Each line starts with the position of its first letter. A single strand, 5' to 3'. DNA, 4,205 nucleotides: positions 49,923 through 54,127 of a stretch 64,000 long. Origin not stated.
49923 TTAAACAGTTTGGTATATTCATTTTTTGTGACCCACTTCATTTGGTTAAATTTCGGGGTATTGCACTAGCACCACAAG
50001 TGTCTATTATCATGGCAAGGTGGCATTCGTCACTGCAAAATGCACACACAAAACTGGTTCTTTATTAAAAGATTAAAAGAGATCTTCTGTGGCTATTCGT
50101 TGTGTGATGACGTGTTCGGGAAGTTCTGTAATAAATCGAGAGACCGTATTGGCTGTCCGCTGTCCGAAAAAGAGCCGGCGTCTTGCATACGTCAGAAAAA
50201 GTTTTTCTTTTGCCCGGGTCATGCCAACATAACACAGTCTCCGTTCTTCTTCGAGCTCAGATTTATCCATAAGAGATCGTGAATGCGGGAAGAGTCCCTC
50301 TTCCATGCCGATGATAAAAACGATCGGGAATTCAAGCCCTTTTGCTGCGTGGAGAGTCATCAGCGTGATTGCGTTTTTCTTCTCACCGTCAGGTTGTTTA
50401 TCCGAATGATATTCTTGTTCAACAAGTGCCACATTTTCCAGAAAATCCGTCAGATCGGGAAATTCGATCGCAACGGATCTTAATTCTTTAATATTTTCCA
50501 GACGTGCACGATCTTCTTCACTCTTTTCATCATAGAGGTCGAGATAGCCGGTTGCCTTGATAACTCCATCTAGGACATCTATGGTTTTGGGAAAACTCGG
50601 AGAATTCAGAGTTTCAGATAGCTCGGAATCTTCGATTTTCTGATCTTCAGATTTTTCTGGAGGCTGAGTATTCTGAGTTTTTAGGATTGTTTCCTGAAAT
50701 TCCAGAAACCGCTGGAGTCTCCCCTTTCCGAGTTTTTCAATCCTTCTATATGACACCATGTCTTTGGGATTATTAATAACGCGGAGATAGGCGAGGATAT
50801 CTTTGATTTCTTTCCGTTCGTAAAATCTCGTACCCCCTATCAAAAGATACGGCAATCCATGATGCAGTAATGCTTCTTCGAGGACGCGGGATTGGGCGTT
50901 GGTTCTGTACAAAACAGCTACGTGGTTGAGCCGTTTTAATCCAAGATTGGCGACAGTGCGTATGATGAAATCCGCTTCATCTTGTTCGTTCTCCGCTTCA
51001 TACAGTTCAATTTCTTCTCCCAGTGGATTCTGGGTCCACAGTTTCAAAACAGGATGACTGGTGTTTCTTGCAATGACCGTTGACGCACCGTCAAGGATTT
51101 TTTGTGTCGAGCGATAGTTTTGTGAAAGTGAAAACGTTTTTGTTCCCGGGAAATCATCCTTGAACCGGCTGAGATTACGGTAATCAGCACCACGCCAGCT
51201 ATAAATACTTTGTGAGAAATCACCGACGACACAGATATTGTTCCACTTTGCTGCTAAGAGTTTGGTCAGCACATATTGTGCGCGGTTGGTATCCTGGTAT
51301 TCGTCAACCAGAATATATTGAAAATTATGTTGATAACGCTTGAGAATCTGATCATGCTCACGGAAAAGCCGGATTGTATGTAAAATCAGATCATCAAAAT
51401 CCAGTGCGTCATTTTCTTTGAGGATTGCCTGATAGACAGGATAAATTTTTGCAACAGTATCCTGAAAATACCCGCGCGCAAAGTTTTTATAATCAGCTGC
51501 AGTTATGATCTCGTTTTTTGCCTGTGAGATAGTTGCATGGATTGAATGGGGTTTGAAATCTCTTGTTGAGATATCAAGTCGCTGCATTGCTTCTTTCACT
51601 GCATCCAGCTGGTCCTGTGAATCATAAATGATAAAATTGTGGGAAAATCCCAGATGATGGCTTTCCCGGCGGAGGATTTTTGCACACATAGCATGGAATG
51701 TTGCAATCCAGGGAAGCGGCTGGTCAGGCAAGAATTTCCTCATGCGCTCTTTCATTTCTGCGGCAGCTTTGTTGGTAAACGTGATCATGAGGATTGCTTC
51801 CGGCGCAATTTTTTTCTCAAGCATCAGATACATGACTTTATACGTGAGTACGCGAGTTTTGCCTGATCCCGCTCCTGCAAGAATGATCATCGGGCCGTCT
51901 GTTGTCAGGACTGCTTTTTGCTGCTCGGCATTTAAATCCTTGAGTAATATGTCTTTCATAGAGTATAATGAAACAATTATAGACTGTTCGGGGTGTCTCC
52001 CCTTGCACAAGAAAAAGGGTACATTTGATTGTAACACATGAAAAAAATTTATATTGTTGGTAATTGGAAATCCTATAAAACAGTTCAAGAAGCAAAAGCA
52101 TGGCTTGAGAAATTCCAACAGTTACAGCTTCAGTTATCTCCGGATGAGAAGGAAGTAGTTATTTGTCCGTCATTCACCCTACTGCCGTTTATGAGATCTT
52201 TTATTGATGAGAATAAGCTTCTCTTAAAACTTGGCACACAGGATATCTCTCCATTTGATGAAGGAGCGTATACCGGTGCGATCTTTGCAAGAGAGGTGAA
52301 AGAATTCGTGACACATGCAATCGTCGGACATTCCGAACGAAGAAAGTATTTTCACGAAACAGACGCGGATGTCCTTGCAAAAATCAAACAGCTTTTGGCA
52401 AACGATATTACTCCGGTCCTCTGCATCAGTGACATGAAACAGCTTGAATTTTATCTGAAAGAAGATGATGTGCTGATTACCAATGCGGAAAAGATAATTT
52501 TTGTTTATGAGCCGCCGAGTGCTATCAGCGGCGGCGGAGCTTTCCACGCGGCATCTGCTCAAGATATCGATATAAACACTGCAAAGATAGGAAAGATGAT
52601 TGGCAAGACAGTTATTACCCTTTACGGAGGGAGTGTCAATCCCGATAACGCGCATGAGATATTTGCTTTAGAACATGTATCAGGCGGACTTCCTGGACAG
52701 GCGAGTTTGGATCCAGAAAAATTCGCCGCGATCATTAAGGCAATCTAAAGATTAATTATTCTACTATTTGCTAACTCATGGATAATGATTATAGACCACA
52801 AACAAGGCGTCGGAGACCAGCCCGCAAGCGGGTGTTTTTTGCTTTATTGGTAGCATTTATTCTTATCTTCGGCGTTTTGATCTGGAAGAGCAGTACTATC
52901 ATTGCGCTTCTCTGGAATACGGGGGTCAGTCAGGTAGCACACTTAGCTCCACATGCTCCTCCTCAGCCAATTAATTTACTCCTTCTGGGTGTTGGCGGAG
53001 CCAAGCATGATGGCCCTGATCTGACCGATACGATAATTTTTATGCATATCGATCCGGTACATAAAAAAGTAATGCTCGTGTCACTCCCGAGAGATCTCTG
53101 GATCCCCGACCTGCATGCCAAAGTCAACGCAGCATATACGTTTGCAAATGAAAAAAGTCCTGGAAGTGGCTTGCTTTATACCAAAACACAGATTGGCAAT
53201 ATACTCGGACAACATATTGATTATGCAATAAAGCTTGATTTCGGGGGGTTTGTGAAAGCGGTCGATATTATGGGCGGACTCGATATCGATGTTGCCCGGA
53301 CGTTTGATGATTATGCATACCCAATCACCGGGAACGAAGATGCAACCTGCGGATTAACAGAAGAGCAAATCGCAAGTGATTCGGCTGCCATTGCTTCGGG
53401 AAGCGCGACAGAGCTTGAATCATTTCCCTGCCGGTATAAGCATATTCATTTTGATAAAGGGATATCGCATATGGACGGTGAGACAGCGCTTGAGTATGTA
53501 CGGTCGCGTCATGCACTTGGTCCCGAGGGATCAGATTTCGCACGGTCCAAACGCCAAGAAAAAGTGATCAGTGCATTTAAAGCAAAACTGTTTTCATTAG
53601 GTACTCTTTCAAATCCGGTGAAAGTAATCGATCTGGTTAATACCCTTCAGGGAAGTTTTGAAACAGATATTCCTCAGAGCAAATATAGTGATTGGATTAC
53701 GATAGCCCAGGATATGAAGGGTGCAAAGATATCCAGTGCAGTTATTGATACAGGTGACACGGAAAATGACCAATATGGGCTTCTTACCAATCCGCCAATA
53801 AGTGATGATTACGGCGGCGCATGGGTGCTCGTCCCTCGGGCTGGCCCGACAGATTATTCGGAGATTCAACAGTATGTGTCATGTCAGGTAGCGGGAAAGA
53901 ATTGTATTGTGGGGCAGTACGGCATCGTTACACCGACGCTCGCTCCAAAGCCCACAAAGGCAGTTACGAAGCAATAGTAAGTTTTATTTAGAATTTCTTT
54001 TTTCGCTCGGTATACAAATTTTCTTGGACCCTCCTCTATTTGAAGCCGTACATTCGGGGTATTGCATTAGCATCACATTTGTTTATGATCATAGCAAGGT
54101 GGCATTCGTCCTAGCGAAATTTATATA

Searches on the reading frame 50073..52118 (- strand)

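Call 49: search_protein_families(library=pfam, proteins=[window:50073-52118:-], max_evalue=0.00001)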
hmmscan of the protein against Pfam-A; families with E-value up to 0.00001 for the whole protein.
window:50073-52118:- (681 aa): 5 families
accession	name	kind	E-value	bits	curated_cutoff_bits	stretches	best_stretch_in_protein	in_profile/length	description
PF00580.27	UvrD-helicase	-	5.9e-89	298.8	23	1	62-324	1-271/271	UvrD/REP helicase N-terminal domain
PF13361.12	UvrD_C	-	1.3e-69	235.7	25.6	1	330-646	2-349/350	UvrD-like helicase C-terminal domain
PF13245.12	AAA_19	-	2e-22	80.3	25.1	1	66-307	1-132/134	AAA domain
PF13538.12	UvrD_C_2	-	1.4e-10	41.3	27.4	1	585-642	3-51/52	UvrD-like helicase C-terminal domain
PF01443.25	Viral_helicase1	-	5.8e-08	33.3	21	0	556-641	153-225/228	Viral superfamily 1 RNA helicase core domain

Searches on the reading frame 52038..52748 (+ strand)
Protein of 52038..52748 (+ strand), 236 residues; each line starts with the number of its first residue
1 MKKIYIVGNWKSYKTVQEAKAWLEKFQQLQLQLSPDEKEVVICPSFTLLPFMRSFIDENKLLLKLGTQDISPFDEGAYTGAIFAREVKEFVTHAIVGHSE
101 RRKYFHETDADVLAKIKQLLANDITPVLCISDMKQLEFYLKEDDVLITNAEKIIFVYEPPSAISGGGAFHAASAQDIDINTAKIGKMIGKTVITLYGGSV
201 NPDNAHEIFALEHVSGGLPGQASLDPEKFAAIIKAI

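Call 49: search_protein_families(library=pfam, proteins=[window:52038-52748:+], max_evalue=0.00001)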
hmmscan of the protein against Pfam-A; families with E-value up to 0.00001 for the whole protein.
window:52038-52748:+ (236 aa): 1 family
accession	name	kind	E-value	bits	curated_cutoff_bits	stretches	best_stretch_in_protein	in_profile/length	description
PF00121.24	TIM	-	4.1e-52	177.6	20.1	1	5-235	2-244/245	Triosephosphate isomerase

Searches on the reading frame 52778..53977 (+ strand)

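Call 50: search_protein_families(library=pfam, proteins=[window:52778-53977:+], max_evalue=0.00001)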
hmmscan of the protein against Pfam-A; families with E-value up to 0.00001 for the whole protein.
window:52778-53977:+ (399 aa): 1 family
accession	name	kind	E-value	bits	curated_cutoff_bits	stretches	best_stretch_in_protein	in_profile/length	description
PF03816.19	LytR_cpsA_psr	-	6.1e-29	101.5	24.6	1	83-270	2-147/150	LytR_cpsA_psr family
